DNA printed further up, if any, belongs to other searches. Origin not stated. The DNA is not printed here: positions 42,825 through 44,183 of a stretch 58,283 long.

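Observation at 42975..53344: Decayed methyltransferase / IS21 / SNF2-helicase / zinc-ribbon locus: candidate remnant of a helicase-based defence system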

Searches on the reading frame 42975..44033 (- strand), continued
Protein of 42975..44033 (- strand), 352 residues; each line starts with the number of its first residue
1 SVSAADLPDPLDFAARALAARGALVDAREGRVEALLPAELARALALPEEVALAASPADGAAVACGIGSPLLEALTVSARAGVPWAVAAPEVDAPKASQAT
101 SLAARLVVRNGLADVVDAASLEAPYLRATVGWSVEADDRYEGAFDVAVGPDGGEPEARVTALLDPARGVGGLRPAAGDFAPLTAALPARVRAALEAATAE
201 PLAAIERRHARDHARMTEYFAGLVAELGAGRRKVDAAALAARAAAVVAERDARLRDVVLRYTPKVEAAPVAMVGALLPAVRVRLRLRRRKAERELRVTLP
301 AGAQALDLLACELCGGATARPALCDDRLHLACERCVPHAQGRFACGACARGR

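Call 30: find_related_loci(query=A2, collection=genome_contigs, flank=8000)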
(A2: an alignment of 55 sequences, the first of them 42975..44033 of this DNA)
Query A2 (352 aa) in genome_contigs; peptide patterns used: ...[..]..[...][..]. (x = any residue, [..] = any of these).
68 stretches matched a pattern; 27 encode a relative of the query (tblastn E <= 1e-3); 27 distinct loci.
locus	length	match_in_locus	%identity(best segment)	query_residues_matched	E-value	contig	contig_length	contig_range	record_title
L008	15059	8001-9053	61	7-352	3e-110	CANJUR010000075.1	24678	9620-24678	MAG: Deltaproteobacteria bacterium isolate RH-26jul17-416 genome assembly, contig: RH-26jul17-C5023, whole genome shotgu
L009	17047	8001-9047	65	5-350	2e-102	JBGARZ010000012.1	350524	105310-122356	MAG: Polyangiales bacterium isolate MAG_AAO_H10.19 AAOH10-19_opera_contig_115, whole genome shotgun sequence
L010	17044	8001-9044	50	7-352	1e-81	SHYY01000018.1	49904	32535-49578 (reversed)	MAG: Myxococcales bacterium isolate Baikal-deep-G131 BACOMB-C2769, whole genome shotgun sequence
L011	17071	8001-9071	46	9-348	5e-69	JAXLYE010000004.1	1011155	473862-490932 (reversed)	MAG: Polyangia bacterium isolate STL-MYX5 C1.81.fa-4, whole genome shotgun sequence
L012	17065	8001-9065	48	6-352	1e-68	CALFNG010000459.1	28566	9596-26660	MAG TPA_asm: uncultured Myxococcales bacterium isolate ERR1035438_bin.42_CONCOCT_v1.1_MAG genome assembly, contig: ERZ17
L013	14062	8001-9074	48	5-348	6e-68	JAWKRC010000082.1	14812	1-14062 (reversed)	MAG: Polyangiales bacterium isolate ABC2.122 ABC2.122.fa-82, whole genome shotgun sequence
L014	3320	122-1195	48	5-348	6e-66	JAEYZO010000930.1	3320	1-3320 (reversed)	MAG: Proteobacteria bacterium isolate OH_CBlB_99 k127_2861936, whole genome shotgun sequence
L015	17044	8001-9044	45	9-352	3e-62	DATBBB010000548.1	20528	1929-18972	MAG TPA_asm: Kofleriaceae bacterium isolate SMAG_U5747 k141_4045771, whole genome shotgun sequence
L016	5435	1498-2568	42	1-348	2e-61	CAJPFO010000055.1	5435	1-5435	Myxococcaceae bacterium genome assembly, contig: CONTIG_55, whole genome shotgun sequence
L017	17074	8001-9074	45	1-352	4e-61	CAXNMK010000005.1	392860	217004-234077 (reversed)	MAG: Kofleriaceae bacterium isolate ME-04may21-LR-214 genome assembly, contig: ME-04may21-LR-C152, whole genome shotgun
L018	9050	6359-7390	43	9-348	2e-59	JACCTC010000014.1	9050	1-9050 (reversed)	MAG: Deltaproteobacteria bacterium isolate MGR_bin64 SD2897-2912_k127_480103, whole genome shotgun sequence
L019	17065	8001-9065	43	1-352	3e-59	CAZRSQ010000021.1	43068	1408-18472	MAG TPA_asm: uncultured Kofleriaceae bacterium isolate SRP287051_co2_177 genome assembly, contig: NODE_1949_length_43068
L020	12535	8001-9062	44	2-348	1e-67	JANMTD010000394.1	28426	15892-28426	MAG: Deltaproteobacteria bacterium isolate SOY_29_metabat_276 SOY_29_k141_2987481, whole genome shotgun sequence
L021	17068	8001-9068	40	1-349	6e-54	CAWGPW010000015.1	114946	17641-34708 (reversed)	MAG: uncultured delta proteobacterium isolate MFD05502.bin.2.3 genome assembly, contig: contig_25843, whole genome shotg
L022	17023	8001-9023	45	13-349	2e-53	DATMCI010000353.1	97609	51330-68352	MAG TPA_asm: Kofleriaceae bacterium isolate SMAG_U13378 k141_727975, whole genome shotgun sequence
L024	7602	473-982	52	186-352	2e-41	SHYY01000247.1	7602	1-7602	MAG: Myxococcales bacterium isolate Baikal-deep-G131 BACOMB-C45618, whole genome shotgun sequence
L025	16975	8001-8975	35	30-349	7e-32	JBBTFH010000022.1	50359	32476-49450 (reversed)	MAG: Myxococcota bacterium isolate H32-bin139_1 H32_bin139_1_000000000022, whole genome shotgun sequence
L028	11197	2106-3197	26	7-352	2e-24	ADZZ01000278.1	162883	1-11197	Delta proteobacterium NaphS2 ctg_1101087565904, whole genome shotgun sequence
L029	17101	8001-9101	26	7-352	4e-21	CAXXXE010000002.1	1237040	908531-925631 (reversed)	MAG: Desulfatiglandales bacterium isolate d5234fa8-f814-4557-af24-a28d4dae9633 genome assembly, contig: contig_2, whole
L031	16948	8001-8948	33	32-348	8e-15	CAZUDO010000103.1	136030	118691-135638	MAG TPA_asm: uncultured Candidatus Binatia bacterium isolate binchicken_co165_346 genome assembly, contig: k141_805501,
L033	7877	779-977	52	282-348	5e-10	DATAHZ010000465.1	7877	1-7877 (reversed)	MAG TPA_asm: Kofleriaceae bacterium isolate SMAG_U6870 k141_2431699, whole genome shotgun sequence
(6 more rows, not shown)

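Call 32: predict_structure(alignment_id=A2)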
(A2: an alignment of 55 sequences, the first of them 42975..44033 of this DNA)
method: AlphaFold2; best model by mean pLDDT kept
length: 352 residues; sequences in the alignment: 55
mean_pLDDT: 94.1   pTM: 0.82
mean pLDDT of the five models: 94.1, 93.3, 93.2, 92.4, 91.7
residues with pLDDT >= 90: 306; 70-90: 34; 50-70: 10; < 50: 2
segments of 3 or more residues with pLDDT < 50: none
pLDDT, mean of each block of 10 residues (from residue 1): 70 94 94 97 97 93 95 91 89 98 98 98 97 97 98 97 81 78 95 96 98 98 96 93 98 98 97 96 97 98 98 96 97 94 93 83
secondary structure, 60 per line:
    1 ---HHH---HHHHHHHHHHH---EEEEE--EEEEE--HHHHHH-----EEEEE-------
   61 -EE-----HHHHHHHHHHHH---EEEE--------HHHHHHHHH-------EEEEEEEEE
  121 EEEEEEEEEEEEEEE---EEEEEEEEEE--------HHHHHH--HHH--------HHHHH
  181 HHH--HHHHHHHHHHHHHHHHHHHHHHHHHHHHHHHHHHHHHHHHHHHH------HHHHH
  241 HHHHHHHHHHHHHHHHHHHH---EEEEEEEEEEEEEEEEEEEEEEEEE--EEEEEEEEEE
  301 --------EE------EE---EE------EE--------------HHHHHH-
elements in order: H10-20 E24-28 E31-35 H38-43 E49-53 H69-80 E84-87 H96-104 E112-135 E139-148 H157-162 H176-183 H186-229 H236-260 E264-288 E291-300 H346-351

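Call 43: fold_search(model_id=the predicted structure, library=pdb)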
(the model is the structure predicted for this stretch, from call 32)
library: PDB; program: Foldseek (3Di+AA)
matches with E <= 10: 125; with E <= 0.001: 0
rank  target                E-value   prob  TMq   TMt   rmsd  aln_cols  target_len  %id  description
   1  4fhr_A                6.6e-01  0.06  0.10  0.17  27.1       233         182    9  Crystal structure of the complex between the flagellar motor proteins FliG and FliM. (released 2012-08-22)
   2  4fq0_B                8.4e-01  0.08  0.11  0.20  28.0       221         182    8  Crystal structure of FliG-FliM complex from H. pylori (released 2013-05-08)
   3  5njf_A                8.9e-01  0.02  0.10  0.08  23.1       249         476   10  E. coli Microcin-processing metalloprotease TldD/E (TldD H262A mutant) with pentapeptide bound (released 2017-10-04)
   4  4fq0_A                1.1e+00  0.06  0.11  0.20  28.2       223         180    8  Crystal structure of FliG-FliM complex from H. pylori (released 2013-05-08)
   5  5njc_A                1.1e+00  0.01  0.09  0.07  23.8       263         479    9  E. coli Microcin-processing metalloprotease TldD/E (TldD E263A mutant) with hexapeptide bound (released 2017-10-04)
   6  6v7z_A                1.1e+00  0.03  0.07  0.09  18.6       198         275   12  Human CD1d presenting alpha-Galactosylceramide in complex with VHH nanobody 1D22 (released 2020-09-16)
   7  5nj5_C                1.4e+00  0.01  0.09  0.07  24.1       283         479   10  E. coli Microcin-processing metalloprotease TldD/E with phosphate bound (released 2017-10-04)
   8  5njc_C                1.4e+00  0.01  0.09  0.07  24.2       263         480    9  E. coli Microcin-processing metalloprotease TldD/E (TldD E263A mutant) with hexapeptide bound (released 2017-10-04)
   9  5nj5_A                1.6e+00  0.01  0.09  0.07  24.1       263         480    9  E. coli Microcin-processing metalloprotease TldD/E with phosphate bound (released 2017-10-04)
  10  7t54_A                2.2e+00  0.02  0.10  0.07  21.7       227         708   12  Cryo-EM structure of ATP-bound PCAT1 in the outward-facing conformation (released 2022-02-02)
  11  8hsv_A                2.3e+00  0.01  0.07  0.07  21.4       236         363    8  The structure of rat beta-arrestin1 in complex with a rat Mdm2 peptide (released 2023-07-19)
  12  5nik_D                2.8e+00  0.01  0.08  0.08  26.6       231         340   13  Structure of the MacAB-TolC ABC-type tripartite multidrug efflux pump (released 2017-05-24)
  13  9qgy_G                2.8e+00  0.01  0.08  0.09  27.5       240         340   12  Structure of the YbjP lipoprotein bound to the MacAB-TolC tripartite efflux pump (released 2026-03-25)
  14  9oht_A                2.9e+00  0.02  0.08  0.09  20.2       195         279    5  CD1c presenting GD3 ganglioside (released 2025-11-19)
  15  4qrm_A                3.1e+00  0.03  0.11  0.18  26.7       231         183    7  crystal structure of a binary complex of FliM-FliG middle domains from T.maritima (released 2015-06-10)
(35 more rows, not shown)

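Call 47: search_protein_families(library=pfam, alignment_id=A2, max_evalue=1)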
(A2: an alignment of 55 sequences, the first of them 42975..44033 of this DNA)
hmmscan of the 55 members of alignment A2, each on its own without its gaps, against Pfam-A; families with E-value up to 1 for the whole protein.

A. member 1, window:42975-44033:- (352 aa): 0 families

B. families by the number of members that match (of 55 scanned): 20 families
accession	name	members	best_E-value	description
PF14634.12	zf-RING_5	30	0.0068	zinc-RING finger domain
PF13920.12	zf-C3HC4_3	18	0.0047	Zinc finger, C3HC4 type (RING finger)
PF14835.12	zf-RING_6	6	0.0019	zf-RING of BARD1-type protein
PF14447.12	Prok-RING_4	5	0.023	Prokaryotic RING finger family 4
PF21362.3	Sina_RING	4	0.49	E3 ubiquitin-protein ligase sina/sinah, RING finger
PF23548.1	Zn_ribbon_FGT1_2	2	0.0068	FORGETTER1 second zinc ribbon domain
PF24198.1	DUF7423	2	0.015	Domain of unknown function (DUF7423)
PF01442.23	Apolipoprotein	1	0.022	Apolipoprotein A1/A4/E domain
PF06037.17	DUF922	1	0.047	Bacterial protein of unknown function (DUF922)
PF12368.13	Rhodanese_C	1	0.094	Rhodanase C-terminal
PF24170.1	Fn3-II_PB4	1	0.13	Straight fiber protein PB4 second Fn3-like domain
PF11915.13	DUF3433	1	0.13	Protein of unknown function (DUF3433)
PF04122.17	CW_binding_2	1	0.19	Cell wall binding domain 2 (CWB2)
PF11947.13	DUF3464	1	0.25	Photosynthesis affected mutant 68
PF07941.16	K_channel_TID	1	0.27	Potassium channel Kv1.4 tandem inactivation domain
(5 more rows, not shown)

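Call 51: search_protein_families(library=pfam, proteins=[L029:9167-10042:+, L028:3267-4124:+, L029:12904-14964:+, L029:5576-7990:+, L031:5560-7926:+, L025:5569-7914:+, L029:8001-9170:+, L031:7923-9053:+], max_evalue=0.05)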
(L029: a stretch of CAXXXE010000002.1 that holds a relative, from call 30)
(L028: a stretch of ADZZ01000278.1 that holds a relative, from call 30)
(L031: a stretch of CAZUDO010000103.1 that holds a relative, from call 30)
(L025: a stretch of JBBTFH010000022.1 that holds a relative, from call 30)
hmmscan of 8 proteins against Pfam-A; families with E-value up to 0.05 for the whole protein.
L029:9167-10042:+ (291 aa): 0 families

L028:3267-4124:+ (285 aa): 0 families

L029:12904-14964:+ (686 aa): 5 families
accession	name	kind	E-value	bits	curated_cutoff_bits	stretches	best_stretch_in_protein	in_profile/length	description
PF00270.35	DEAD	-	1.3e-30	106.7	26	1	29-190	1-161/167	DEAD/DEAH box helicase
PF00271.37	Helicase_C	-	2.9e-13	50.5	23.5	1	237-338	11-109/110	Helicase conserved C-terminal domain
PF22590.2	Cas3-like_C_2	-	9.4e-06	26.3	27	1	244-340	5-106/106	CRISPR-associated nuclease/helicase Cas3, C-terminal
PF04851.21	ResIII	-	0.00031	21.1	22.5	1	42-160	23-140/164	Type III restriction enzyme, res subunit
PF14804.11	Jag_N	-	0.0011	19.8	25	1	440-478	1-39/50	Jag N-terminus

L029:5576-7990:+ (804 aa): 12 families
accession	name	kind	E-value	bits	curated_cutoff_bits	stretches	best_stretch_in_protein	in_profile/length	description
PF00176.29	SNF2-rel_dom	-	1.7e-34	119.7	24.9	1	306-571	20-289/290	SNF2-related domain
PF00271.37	Helicase_C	-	5.3e-23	81.8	23.5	1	595-701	2-110/110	Helicase conserved C-terminal domain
PF04851.21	ResIII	-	1e-12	48.7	22.5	1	288-441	5-163/164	Type III restriction enzyme, res subunit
PF00270.35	DEAD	-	3.2e-09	37.2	26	1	290-445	3-164/167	DEAD/DEAH box helicase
PF13432.12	TPR_16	-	0.0018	19.1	32.7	1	29-75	2-48/65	Tetratricopeptide repeat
PF13401.12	AAA_22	-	0.013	16.2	27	0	311-431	13-107/130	AAA domain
PF07719.23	TPR_2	-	0.015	15.9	27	0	94-125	2-33/34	Tetratricopeptide repeat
PF14559.12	TPR_19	-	0.018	15.8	25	0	41-72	8-39/68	Tetratricopeptide repeat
PF13414.12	TPR_11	-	0.02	15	26.8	0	49-68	19-38/42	TPR repeat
PF14863.12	Alkyl_sulf_dimr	-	0.022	15.6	26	0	28-80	73-125/139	Alkyl sulfatase dimerisation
PF25058.1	ARM_TT21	-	0.025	15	27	0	31-84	101-154/155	Tetratricopeptide repeat protein 21 ARM repeat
PF25060.1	ARM_TT21_2nd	-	0.035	14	27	0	29-72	227-270/270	Tetratricopeptide repeat protein 21 second ARM domain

L031:5560-7926:+ (788 aa): 4 families
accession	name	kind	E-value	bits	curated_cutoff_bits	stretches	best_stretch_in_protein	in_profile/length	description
PF00176.29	SNF2-rel_dom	-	9.1e-31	107.5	24.9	1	291-511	20-250/290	SNF2-related domain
PF00271.37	Helicase_C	-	2e-21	76.7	23.5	1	580-686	2-110/110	Helicase conserved C-terminal domain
PF04851.21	ResIII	-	6.8e-10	39.5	22.5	1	275-426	7-163/164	Type III restriction enzyme, res subunit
PF00270.35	DEAD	-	8.3e-07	29.3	26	1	289-431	15-165/167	DEAD/DEAH box helicase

L025:5569-7914:+ (781 aa): 5 families
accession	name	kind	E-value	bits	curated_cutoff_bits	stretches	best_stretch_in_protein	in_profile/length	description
PF00176.29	SNF2-rel_dom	-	1.9e-32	113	24.9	1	279-507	12-253/290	SNF2-related domain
PF00271.37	Helicase_C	-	5.3e-22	78.6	23.5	1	572-678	2-110/110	Helicase conserved C-terminal domain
PF04851.21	ResIII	-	1.6e-13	51.3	22.5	1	267-419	6-163/164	Type III restriction enzyme, res subunit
PF00270.35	DEAD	-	2.4e-07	31.1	26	1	269-425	4-166/167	DEAD/DEAH box helicase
PF13401.12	AAA_22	-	0.007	17.1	27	0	289-396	13-98/130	AAA domain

L029:8001-9170:+ (389 aa): 0 families

L031:7923-9053:+ (376 aa): 0 families

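Call 54: search_protein_families(library=pfam, alignment_id=A3, max_evalue=0.00001)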
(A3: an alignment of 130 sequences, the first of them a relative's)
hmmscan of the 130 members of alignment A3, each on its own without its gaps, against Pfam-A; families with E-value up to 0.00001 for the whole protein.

A. member 1, L001:4254-7142:- (962 aa): 1 family
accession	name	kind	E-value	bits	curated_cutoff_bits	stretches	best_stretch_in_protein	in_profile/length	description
PF13699.11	eCIS_core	-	1.1e-10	42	22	1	89-149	13-78/79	eCIS core domain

B. families by the number of members that match (of 130 scanned): 138 families (the first 25 are shown)
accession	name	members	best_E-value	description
PF00361.26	Proton_antipo_M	3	1.7e-80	NADH:quinone oxidoreductase/Mrp antiporter, TM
PF18765.7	Polbeta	3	8.9e-19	Polymerase beta, Nucleotidyltransferase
PF00583.31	Acetyltransf_1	3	3.6e-14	Acetyltransferase (GNAT) family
PF13508.13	Acetyltransf_7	3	9.8e-10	Acetyltransferase (GNAT) domain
PF01909.29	NTP_transf_2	3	7.7e-09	Nucleotidyltransferase domain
PF00909.26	Ammonium_transp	2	1e-130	Ammonium Transporter Family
PF00501.34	AMP-binding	2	6.6e-76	AMP-binding enzyme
PF02518.31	HATPase_c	2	6.8e-58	Histidine kinase-, DNA gyrase B-, and HSP90-like ATPase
PF07690.21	MFS_1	2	3.1e-33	Major Facilitator Superfamily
PF01934.22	HepT-like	2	4.2e-28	Ribonuclease HepT-like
PF13649.12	Methyltransf_25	2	1.2e-21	Methyltransferase domain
PF04055.27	Radical_SAM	2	6.2e-13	Radical SAM superfamily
PF13489.12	Methyltransf_23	2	1.6e-12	Methyltransferase domain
PF02036.22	SCP2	2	5e-08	SCP-2 sterol transfer family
PF13581.12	HATPase_c_2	2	8.1e-08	Histidine kinase-like ATPase domain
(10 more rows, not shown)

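Call 55: search_protein_families(library=padloc, alignment_id=A3, max_evalue=0.00001)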
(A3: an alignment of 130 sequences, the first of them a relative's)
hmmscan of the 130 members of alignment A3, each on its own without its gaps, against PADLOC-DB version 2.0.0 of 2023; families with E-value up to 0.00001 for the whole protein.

A. member 1, L001:4254-7142:- (962 aa): 0 families

B. families by the number of members that match (of 130 scanned): 81 families (the first 25 are shown)
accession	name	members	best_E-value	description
PDLC04902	PDC-S09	3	1.1e-10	-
PDLC04904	PDC-S09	3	4e-10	-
PDLC04906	PDC-S09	3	4e-10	-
PDLC04905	PDC-S09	3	7.4e-09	-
PDLC04134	mad2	2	9.8e-23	mads_2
PDLC02903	pVip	2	3.1e-09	Viperins not associated with kinases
PDLC04907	PDC-S09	2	3.2e-06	-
PDLC04148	HEC-03B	1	1.7e-127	-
PDLC01995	RtcR_PspF2--CARF_AAA_HTH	1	1.5e-108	-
PDLC03878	NsnB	1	4e-58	-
PDLC01994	RtcR_PspF1--CARF_AAA_HTH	1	9e-54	-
PDLC04707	PDC-M55A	1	5e-53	-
PDLC01993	RtcR--CARF_AAA_HTH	1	1.2e-52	-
PDLC04787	PDC-S01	1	1.4e-33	-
PDLC04791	PDC-S01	1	3e-30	-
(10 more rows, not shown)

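Call 62: search_protein_representatives(alignment_id=A2)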
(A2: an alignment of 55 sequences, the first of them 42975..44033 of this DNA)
Query: 55 sequences, 357 profile positions. Proteins with E-value up to 0.001 (for the whole library): 1284; up to 1e-10: 806; up to 1e-30: 300. The best 150 are listed.
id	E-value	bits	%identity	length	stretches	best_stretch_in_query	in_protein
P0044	5.2e-139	479.8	-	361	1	4-356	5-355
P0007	1.3e-136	471.9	-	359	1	3-356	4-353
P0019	3.8e-136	470.4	-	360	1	4-355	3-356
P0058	2.2e-130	451.4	-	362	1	3-353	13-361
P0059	3.1e-127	441.1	-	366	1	3-352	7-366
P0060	2.1e-126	438.4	-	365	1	3-353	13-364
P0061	3.2e-125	434.5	-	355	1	4-353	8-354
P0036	1.1e-124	432.7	-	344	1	5-353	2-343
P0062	2.2e-121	421.9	-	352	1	3-353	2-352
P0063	1.2e-120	419.4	-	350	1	4-355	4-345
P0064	6.9e-119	413.6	-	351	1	6-356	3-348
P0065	1.0e-118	413.1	-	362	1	6-354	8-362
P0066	4.7e-118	410.9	-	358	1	4-355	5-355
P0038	6.7e-118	410.4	-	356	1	2-355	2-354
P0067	2.2e-116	405.4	-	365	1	2-355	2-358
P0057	2.1e-108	379.1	-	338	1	5-354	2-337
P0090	2.7e-87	309.7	-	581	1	4-296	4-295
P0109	1.0e-63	232.2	-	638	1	66-354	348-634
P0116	3.8e-58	213.8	-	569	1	6-355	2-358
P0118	7.0e-57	209.7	-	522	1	7-355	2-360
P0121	1.1e-55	205.8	-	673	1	86-354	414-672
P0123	9.2e-54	199.4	-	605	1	83-352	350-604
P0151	2.2e-46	175.2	-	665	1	8-355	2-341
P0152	2.3e-46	175.1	-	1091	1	81-352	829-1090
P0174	2.8e-43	164.9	-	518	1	8-354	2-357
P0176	4.3e-43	164.3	-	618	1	8-355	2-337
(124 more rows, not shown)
